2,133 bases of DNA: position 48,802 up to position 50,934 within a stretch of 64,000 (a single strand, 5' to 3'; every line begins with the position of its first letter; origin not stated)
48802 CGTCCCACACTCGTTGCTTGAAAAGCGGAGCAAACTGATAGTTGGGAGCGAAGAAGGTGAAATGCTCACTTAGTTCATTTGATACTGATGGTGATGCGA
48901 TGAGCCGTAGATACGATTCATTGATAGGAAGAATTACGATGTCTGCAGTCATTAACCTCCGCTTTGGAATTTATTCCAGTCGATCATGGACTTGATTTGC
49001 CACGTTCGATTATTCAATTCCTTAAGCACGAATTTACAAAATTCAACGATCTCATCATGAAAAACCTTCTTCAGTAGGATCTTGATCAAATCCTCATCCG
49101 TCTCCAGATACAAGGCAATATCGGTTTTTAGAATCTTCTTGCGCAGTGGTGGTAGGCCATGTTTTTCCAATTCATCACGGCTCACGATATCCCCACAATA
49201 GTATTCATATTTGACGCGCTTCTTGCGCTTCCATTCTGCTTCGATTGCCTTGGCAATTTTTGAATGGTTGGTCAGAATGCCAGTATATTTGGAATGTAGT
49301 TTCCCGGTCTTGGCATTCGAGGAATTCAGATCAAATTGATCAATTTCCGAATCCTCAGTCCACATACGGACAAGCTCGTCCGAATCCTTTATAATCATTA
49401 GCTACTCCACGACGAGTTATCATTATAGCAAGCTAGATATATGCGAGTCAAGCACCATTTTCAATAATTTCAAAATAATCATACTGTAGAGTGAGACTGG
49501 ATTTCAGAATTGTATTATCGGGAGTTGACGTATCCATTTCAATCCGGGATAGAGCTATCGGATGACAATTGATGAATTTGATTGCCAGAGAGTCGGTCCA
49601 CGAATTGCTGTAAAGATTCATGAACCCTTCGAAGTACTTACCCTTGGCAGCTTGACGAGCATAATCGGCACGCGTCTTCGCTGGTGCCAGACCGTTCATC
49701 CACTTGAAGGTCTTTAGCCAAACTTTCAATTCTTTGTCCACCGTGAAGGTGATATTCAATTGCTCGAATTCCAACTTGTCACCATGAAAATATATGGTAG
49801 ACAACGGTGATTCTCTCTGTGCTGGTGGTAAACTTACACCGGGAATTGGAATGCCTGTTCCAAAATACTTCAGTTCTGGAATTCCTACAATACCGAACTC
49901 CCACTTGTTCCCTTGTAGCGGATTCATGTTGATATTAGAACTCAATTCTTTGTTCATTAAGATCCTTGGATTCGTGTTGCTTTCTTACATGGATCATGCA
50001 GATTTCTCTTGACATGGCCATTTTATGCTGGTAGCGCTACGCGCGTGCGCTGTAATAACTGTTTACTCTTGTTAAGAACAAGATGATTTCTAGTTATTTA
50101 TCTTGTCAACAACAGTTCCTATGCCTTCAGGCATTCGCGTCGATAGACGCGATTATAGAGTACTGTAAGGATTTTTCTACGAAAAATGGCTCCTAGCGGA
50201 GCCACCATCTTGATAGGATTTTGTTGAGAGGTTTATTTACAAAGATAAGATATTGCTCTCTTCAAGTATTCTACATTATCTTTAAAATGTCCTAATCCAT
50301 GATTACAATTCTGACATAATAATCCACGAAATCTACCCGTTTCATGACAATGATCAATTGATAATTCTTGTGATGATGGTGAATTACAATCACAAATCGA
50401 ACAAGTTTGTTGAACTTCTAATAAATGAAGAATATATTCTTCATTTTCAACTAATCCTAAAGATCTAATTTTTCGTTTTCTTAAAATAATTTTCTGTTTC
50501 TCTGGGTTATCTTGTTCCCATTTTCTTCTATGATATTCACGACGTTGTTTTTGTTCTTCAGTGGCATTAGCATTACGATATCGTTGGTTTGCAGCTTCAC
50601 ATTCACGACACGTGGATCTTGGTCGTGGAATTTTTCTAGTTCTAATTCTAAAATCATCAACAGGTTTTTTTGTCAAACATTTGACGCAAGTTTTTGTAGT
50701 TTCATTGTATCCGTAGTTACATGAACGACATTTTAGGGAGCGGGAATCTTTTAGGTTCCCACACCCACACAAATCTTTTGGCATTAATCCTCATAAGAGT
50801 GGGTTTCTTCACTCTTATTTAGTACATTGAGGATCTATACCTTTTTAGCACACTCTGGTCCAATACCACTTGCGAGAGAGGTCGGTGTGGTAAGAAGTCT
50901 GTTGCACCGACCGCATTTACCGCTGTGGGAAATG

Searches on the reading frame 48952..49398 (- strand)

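Call 90: search_protein_families(library=pfam, proteins=[window:48952-49398:-], max_evalue=0.001)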
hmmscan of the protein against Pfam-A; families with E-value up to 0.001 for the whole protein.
window:48952-49398:- (148 aa): 1 family
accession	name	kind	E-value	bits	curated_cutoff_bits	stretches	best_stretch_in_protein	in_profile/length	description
PF11056.14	UvsY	-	2.4e-25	89.9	22.8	1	12-147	1-127/128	Recombination, repair and ssDNA binding protein UvsY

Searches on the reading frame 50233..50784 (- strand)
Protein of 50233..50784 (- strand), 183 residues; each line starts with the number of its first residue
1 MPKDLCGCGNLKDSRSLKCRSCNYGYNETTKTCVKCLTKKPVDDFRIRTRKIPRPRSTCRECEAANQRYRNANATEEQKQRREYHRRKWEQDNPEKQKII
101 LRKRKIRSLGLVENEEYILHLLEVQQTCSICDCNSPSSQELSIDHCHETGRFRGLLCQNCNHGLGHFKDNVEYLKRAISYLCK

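Call 45: search_solved_structures(query=window:50233-50784:-, max_evalue=0.01, show_alignments=1)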
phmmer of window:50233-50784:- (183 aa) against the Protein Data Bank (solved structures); distinct sequences matched with E-value up to 0.01: 1.
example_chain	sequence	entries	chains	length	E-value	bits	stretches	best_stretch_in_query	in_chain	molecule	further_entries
3fc3_A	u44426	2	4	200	5.6e-10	42.6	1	127-183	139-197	Restriction endonuclease Hpy99I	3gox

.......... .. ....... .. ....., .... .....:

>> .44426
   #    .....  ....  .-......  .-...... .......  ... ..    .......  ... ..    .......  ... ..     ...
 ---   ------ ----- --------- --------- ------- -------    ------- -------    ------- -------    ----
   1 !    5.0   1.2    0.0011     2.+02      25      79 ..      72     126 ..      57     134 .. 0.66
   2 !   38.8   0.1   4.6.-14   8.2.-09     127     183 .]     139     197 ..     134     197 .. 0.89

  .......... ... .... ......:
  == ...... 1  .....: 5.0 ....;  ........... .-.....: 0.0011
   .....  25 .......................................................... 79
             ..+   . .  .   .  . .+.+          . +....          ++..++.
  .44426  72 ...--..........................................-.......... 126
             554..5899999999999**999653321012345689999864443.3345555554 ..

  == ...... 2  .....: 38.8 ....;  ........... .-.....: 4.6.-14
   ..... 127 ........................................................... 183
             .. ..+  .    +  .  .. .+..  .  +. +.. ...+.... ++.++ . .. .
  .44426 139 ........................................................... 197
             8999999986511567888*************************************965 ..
